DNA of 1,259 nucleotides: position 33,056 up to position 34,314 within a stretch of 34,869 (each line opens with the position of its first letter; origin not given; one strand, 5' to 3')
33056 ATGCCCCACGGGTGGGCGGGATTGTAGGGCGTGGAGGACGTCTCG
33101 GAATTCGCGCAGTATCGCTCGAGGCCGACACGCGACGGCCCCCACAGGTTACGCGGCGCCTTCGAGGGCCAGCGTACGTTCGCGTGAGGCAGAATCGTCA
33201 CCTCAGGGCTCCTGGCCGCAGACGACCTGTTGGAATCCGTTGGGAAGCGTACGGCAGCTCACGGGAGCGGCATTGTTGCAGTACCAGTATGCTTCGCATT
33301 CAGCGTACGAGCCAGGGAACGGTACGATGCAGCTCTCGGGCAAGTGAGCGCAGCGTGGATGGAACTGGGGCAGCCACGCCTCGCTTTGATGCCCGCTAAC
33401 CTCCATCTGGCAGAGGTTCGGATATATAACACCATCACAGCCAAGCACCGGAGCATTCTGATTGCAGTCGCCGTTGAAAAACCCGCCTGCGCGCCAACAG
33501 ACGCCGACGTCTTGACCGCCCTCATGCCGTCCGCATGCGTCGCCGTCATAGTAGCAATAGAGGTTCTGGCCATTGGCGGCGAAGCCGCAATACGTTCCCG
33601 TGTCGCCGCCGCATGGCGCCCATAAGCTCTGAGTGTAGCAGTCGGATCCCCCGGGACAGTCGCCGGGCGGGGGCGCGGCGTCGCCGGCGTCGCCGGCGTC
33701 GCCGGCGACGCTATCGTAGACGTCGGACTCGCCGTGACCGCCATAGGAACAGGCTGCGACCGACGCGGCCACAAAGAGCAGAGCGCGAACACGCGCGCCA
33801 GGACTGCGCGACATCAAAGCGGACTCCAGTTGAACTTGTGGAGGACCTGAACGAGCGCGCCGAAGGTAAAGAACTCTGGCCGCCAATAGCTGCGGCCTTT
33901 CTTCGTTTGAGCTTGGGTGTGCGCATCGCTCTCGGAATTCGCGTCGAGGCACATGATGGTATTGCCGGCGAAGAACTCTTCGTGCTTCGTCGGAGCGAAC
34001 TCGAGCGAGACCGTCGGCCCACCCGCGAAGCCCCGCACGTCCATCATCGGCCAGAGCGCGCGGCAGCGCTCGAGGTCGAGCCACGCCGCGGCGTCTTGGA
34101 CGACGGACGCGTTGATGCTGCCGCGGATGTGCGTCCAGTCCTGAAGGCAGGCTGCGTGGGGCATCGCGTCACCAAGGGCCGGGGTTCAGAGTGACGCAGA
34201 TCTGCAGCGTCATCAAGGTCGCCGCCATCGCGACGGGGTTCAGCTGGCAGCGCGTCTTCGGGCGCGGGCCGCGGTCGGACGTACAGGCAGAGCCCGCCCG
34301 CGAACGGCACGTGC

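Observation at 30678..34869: Tandem array of a three-gene cassette built around Cys-rich Kazal-like lipoproteins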

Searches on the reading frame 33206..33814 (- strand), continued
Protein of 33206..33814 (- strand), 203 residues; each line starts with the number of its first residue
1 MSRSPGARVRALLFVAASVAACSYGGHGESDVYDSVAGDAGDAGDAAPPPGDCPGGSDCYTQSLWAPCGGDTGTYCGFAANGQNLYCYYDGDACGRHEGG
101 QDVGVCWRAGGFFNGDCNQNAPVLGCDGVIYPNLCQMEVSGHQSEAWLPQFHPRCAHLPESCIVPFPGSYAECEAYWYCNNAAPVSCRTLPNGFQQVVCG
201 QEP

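Call 48: search_protein_families(library=padloc, max_evalue=0.01, proteins=[L006:4726-7026:+, window:33206-33814:-])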
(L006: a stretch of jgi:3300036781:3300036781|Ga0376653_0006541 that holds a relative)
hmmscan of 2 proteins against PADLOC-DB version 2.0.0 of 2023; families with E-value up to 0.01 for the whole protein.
L006:4726-7026:+ (767 aa): 0 families

seq(203 aa): 0 families

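Call 52: search_solved_structures(query=A4, max_evalue=10, show_alignments=3)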
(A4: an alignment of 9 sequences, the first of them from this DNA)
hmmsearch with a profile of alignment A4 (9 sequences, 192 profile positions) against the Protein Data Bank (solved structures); distinct sequences matched with E-value up to 10: 15.
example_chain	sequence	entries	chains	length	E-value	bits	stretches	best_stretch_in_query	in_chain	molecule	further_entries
6tjh_A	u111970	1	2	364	2.1e-08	37.7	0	102-123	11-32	Cake9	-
6tji_A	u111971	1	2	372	2.7e-08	37.4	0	102-123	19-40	Cake10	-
6tjg_A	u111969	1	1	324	1.5e-07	35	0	102-123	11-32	Cake8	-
6tjf_A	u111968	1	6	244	1.1e-05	28.9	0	102-123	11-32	Cake6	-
6tje_A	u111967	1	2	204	0.00012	25.5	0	102-123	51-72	Cake5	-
6tjd_A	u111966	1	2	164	0.0016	21.8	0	102-123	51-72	Cake4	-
6tjc_A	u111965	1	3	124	0.027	17.8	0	102-123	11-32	Cake3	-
1iq9_A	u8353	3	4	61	0.054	16.8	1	37-82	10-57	alpha-neurotoxin | TOXIN ALPHA | Short neurotoxin 1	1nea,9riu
1pce_A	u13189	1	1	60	0.058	16.7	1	104-128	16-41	PEC-60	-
1tbq_R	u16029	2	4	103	0.12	15.7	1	57-135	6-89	RHODNIIN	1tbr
3pis_D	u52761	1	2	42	0.29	14.5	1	107-137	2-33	Kazal-type serine protease inhibitor SPI-1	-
1je9_A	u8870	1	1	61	0.57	13.5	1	34-82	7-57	SHORT NEUROTOXIN II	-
6tjb_A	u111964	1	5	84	0.64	13.3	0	102-123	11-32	Cake2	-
7awy_A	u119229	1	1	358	0.8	13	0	103-123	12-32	Scone-R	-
3qtl_D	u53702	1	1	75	1.2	12.4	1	108-166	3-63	Kazal-type serine protease inhibitor SPI-1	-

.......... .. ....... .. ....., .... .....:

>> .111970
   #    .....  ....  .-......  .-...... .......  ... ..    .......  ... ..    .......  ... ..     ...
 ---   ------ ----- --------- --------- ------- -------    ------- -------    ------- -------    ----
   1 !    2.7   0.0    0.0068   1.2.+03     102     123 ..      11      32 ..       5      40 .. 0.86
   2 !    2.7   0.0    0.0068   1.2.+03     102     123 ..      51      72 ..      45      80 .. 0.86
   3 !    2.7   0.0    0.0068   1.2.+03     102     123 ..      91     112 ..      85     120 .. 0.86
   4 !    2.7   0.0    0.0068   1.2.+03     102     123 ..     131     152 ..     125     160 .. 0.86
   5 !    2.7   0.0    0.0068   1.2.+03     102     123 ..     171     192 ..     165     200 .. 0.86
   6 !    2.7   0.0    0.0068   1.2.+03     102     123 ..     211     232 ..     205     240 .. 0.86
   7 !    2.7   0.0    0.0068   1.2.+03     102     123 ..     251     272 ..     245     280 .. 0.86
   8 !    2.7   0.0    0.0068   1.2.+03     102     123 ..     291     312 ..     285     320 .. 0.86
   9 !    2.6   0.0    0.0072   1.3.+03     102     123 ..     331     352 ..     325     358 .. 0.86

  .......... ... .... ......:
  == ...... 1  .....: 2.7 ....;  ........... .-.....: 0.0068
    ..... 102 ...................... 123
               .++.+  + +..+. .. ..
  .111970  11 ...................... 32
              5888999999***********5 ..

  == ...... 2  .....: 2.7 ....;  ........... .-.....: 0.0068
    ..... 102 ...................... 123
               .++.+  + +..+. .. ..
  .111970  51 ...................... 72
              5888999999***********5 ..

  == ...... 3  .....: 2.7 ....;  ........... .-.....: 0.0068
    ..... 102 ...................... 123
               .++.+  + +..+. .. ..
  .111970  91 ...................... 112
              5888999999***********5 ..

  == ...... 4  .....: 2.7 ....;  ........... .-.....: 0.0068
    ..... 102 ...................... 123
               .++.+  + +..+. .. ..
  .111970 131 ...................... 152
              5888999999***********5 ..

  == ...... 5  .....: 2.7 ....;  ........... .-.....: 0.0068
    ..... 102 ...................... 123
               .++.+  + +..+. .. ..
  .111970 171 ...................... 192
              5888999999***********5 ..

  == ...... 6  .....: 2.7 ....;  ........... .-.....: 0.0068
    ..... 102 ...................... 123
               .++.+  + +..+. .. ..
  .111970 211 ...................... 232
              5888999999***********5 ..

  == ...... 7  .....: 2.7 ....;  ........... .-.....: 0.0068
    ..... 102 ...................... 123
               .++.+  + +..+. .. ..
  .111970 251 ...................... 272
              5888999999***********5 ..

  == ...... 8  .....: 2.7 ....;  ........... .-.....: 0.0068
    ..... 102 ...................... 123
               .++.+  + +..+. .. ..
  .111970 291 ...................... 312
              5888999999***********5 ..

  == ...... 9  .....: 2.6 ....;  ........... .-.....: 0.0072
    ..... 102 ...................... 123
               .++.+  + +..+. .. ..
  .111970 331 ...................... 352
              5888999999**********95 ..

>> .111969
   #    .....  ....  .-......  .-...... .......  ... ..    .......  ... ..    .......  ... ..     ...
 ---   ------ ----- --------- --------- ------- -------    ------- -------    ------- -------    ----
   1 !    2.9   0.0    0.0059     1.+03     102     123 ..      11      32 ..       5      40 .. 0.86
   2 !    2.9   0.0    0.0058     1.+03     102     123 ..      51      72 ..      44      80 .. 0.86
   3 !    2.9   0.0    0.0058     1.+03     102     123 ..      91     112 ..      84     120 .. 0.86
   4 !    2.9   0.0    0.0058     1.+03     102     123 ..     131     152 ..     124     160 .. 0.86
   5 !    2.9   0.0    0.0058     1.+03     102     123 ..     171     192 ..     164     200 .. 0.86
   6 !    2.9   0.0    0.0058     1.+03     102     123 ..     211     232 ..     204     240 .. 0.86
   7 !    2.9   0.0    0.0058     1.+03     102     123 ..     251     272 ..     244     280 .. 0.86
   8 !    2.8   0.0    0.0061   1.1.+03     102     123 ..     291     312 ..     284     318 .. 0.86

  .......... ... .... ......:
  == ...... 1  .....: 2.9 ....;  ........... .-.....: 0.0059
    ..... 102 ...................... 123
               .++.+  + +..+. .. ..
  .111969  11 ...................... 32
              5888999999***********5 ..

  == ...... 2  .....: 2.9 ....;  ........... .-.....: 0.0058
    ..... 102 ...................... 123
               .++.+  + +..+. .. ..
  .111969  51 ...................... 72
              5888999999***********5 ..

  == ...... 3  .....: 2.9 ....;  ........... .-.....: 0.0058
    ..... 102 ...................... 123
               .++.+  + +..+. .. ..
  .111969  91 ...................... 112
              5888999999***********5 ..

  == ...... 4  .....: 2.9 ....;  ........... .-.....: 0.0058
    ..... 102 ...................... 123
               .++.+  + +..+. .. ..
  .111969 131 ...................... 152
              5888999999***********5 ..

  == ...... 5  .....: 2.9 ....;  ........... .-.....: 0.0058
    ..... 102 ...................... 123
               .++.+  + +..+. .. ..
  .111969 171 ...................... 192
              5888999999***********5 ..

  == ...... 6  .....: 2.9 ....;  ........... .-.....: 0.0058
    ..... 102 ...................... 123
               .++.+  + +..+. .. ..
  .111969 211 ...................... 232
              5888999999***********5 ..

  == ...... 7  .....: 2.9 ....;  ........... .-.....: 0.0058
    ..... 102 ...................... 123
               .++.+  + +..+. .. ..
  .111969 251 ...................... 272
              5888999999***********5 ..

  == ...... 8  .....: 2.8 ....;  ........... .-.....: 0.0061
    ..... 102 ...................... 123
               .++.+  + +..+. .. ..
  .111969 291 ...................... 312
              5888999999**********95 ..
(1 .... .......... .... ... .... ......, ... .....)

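Call 58: find_related_loci(query=L006:4726-7026:+, collection=metagenome_contigs, flank=6000)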
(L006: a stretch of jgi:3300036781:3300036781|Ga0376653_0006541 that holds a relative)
Query L006:4726-7026:+ (767 aa) in metagenome_contigs; peptide patterns used: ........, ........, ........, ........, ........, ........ (x = any residue, [..] = any of these).
85 stretches matched a pattern, but none encodes a relative of the query by tblastn (E <= 1e-3).

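Call 67: predict_structure(alignment_id=A6)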
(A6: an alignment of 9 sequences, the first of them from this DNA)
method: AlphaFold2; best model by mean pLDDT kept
length: 203 residues; sequences in the alignment: 9
mean_pLDDT: 59.5   pTM: 0.48
mean pLDDT of the five models: 59.5, 58.3, 58.2, 56.1, 55.6
residues with pLDDT >= 90: 0; 70-90: 76; 50-70: 49; < 50: 78
segments of 3 or more residues with pLDDT < 50: 1-4, 6-18, 20-58, 95-101, 111-116, 147-151
pLDDT, mean of each block of 10 residues (from residue 1): 45 46 36 36 37 43 69 70 68 46 63 51 79 76 55 64 67 75 83 82 51
secondary structure, 60 per line:
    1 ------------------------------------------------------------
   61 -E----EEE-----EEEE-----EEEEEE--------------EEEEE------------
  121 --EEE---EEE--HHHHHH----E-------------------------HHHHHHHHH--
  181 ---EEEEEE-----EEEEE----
elements in order: E67-69 E75-78 E84-89 E104-108 E123-125 E129-131 H134-139 H170-178 E184-189 E195-199

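Call 69: fold_search(model_id=the predicted structure, library=pdb)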
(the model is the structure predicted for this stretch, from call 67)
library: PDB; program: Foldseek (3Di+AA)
matches with E <= 10: 26; with E <= 0.001: 0
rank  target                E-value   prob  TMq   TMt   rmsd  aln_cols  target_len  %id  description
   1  5jhw_D                9.5e-02  0.21  0.17  0.14  12.8       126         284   15  Crystal Structure of the GDF11:Follistatin 288 complex (released 2017-03-22)
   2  5jhw_C                1.2e-01  0.21  0.19  0.15  12.9       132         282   15  Crystal Structure of the GDF11:Follistatin 288 complex (released 2017-03-22)
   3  3hh2_C                1.3e-01  0.16  0.15  0.12  12.6       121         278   16  Crystal structure of the myostatin:follistatin 288 complex (released 2009-08-04)
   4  2arp_F                1.4e-01  0.18  0.17  0.21  11.8       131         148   15  Activin A in complex with Fs12 fragment of follistatin (released 2006-03-07)
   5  2b0u_C                1.5e-01  0.21  0.19  0.14  11.8       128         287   16  The Structure of the Follistatin:Activin Complex (released 2005-10-11)
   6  3pis_D                7.9e-01  0.75  0.12  0.61   1.4        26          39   31  Crystal Structure of Carcinoscorpius rotundicauda Serine Protease Inhibitor Domain 1 (released 2010-12-08)
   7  3hh2_D                8.4e-01  0.08  0.17  0.14  10.8       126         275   14  Crystal structure of the myostatin:follistatin 288 complex (released 2009-08-04)
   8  2b0u_D                1.3e+00  0.08  0.19  0.16   8.7       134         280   13  The Structure of the Follistatin:Activin Complex (released 2005-10-11)
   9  3qtl_D                1.4e+00  0.11  0.13  0.33  10.3        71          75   18  Structural Basis for Dual-inhibition Mechanism of a Non-classical Kazal-type Serine Protease Inhibitor from Horseshoe  (released 2011-06-01)
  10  3pis_A                2.1e+00  0.41  0.13  0.60   1.8        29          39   31  Crystal Structure of Carcinoscorpius rotundicauda Serine Protease Inhibitor Domain 1 (released 2010-12-08)
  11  3b4v_D                2.1e+00  0.07  0.18  0.17  12.6       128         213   17  X-Ray structure of Activin in complex with FSTL3 (released 2008-09-02)
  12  2p6a_D                2.1e+00  0.04  0.16  0.12  14.1       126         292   15  The structure of the Activin:Follistatin 315 complex (released 2007-04-03)
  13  1an1_I                2.5e+00  0.44  0.13  0.60   1.5        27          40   33  LEECH-DERIVED TRYPTASE INHIBITOR/TRYPSIN COMPLEX (released 1998-07-01)
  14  4hgu                  4.1e+00  0.25  0.12  0.57   0.6        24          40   42  Crystal Structure of Galleria mellonella Silk Protease Inhibitor 2 (released 2013-10-09)
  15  1ldt_L                4.6e+00  0.20  0.13  0.51   1.7        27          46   33  COMPLEX OF LEECH-DERIVED TRYPTASE INHIBITOR WITH PORCINE TRYPSIN (released 1998-05-20)
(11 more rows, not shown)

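Call 74: search_protein_families(library=pfam, max_evalue=0.01, proteins=[P0021, P0016, P0017, P0019, P0020, P0023, P0024, L006:14324-14713:+, L004:1008-1910:+])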
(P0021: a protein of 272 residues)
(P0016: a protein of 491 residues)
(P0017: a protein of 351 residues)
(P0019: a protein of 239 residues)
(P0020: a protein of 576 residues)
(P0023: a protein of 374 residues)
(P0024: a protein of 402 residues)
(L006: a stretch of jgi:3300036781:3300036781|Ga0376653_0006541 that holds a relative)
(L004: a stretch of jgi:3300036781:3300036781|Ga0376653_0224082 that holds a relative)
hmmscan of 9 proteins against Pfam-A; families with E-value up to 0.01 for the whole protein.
P0021 (272 aa): 2 families
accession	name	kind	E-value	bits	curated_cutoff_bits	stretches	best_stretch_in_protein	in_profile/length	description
PF00050.26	Kazal_1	-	8e-10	39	21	2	25-46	8-29/49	Kazal-type serine protease inhibitor domain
PF07648.20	Kazal_2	-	0.00043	20.8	22.8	0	24-48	4-31/48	Kazal-type serine protease inhibitor domain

P0016 (491 aa): 3 families
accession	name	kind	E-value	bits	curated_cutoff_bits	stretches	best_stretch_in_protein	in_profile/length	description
PF00050.26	Kazal_1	-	2.1e-124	405.9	21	8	258-312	1-49/49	Kazal-type serine protease inhibitor domain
PF07648.20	Kazal_2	-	1.9e-88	290.9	22.8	8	27-70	3-48/48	Kazal-type serine protease inhibitor domain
PF21287.3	Kazal_CFAI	-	0.0051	17.6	27.7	0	27-53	4-30/46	Complement factor I, KAZAL domain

P0017 (351 aa): 3 families
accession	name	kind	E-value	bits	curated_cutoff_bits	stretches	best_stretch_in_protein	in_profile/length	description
PF00050.26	Kazal_1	-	2e-39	133.8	21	6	105-128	6-29/49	Kazal-type serine protease inhibitor domain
PF07648.20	Kazal_2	-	3.2e-29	101.2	22.8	6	156-178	4-30/48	Kazal-type serine protease inhibitor domain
PF21287.3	Kazal_CFAI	-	1.2e-07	32.4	27.7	0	212-234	7-29/46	Complement factor I, KAZAL domain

P0019 (239 aa): 3 families
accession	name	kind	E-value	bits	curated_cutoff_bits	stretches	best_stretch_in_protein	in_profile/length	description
PF07648.20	Kazal_2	-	2.4e-35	120.8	22.8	4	83-126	1-48/48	Kazal-type serine protease inhibitor domain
PF00050.26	Kazal_1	-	8.8e-24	83.7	21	4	82-120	7-41/49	Kazal-type serine protease inhibitor domain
PF21287.3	Kazal_CFAI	-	4.7e-10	40.1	27.7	1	85-116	4-35/46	Complement factor I, KAZAL domain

P0020 (576 aa): 1 family
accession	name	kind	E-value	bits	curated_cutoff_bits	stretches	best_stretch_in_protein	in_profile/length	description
PF00050.26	Kazal_1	-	0.0075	16.7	21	0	183-209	1-28/49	Kazal-type serine protease inhibitor domain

P0023 (374 aa): 3 families
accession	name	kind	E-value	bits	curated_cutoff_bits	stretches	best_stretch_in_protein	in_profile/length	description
PF07648.20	Kazal_2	-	2.6e-60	200.8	22.8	7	117-161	2-48/48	Kazal-type serine protease inhibitor domain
PF00050.26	Kazal_1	-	9.9e-53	176.4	21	7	110-161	1-49/49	Kazal-type serine protease inhibitor domain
PF21287.3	Kazal_CFAI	-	1.2e-22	80.4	27.7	3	278-319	7-46/46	Complement factor I, KAZAL domain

P0024 (402 aa): 3 families
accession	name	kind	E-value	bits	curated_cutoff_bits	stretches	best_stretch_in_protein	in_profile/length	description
PF00050.26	Kazal_1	-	2.1e-74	245.8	21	8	316-357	5-49/49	Kazal-type serine protease inhibitor domain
PF07648.20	Kazal_2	-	6.9e-71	234.6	22.8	8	319-357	6-48/48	Kazal-type serine protease inhibitor domain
PF21287.3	Kazal_CFAI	-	1.1e-05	26.1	27.7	0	117-146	7-36/46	Complement factor I, KAZAL domain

L006:14324-14713:+ (130 aa): 1 family
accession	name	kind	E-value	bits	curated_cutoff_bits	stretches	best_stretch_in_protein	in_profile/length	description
PF05488.18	PAAR_motif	-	6.7e-07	29.9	27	1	77-129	4-52/70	PAAR motif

L004:1008-1910:+ (301 aa): 0 families

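Call 77: find_related_loci(query=A4, collection=viral_contigs, flank=5000)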
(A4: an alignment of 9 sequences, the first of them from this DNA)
Query A4 (203 aa) in viral_contigs; peptide patterns used: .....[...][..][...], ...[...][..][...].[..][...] (x = any residue, [..] = any of these).
16 stretches matched a pattern, but none encodes a relative of the query by tblastn (E <= 1e-3).

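Call 78: search_dna_similar(query=window:33206-33814:-, collection=plasmids, mode=protein, max_evalue=0.001)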
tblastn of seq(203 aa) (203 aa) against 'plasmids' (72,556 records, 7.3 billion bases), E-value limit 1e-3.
No match.

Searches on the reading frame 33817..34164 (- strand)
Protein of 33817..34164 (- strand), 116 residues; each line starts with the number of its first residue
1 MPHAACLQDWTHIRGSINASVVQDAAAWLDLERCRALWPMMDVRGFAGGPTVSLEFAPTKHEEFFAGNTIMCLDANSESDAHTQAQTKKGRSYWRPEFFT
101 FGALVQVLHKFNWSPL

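Call 7: search_protein_families(library=pfam, max_evalue=1, proteins=[window:33817-34164:-])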
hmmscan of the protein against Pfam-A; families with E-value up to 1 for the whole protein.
seq(116 aa): 0 families

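Call 10: find_homologous_proteins(query=window:33817-34164:-, max_evalue=0.01)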
Query seq(116 aa) (116 aa): 1 proteins with E <= 0.01 among 2 candidates.
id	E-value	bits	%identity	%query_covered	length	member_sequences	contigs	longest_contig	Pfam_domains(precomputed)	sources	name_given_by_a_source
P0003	2.3e-41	159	97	62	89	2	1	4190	-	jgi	jgi:hypothetical protein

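Call 13: find_encoding_contigs(protein=P0003, flank=10000)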
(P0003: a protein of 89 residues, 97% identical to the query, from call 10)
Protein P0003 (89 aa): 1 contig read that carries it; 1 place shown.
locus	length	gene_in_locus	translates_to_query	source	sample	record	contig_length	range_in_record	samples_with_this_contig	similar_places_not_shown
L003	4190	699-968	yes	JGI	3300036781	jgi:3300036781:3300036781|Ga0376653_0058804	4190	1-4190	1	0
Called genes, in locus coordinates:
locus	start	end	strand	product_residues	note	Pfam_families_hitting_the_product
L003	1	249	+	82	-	?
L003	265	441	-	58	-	-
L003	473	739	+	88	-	-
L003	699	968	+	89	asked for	-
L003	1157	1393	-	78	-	-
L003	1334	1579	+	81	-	-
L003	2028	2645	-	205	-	-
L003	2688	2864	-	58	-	-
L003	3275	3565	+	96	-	-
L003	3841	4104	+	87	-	-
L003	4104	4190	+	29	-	?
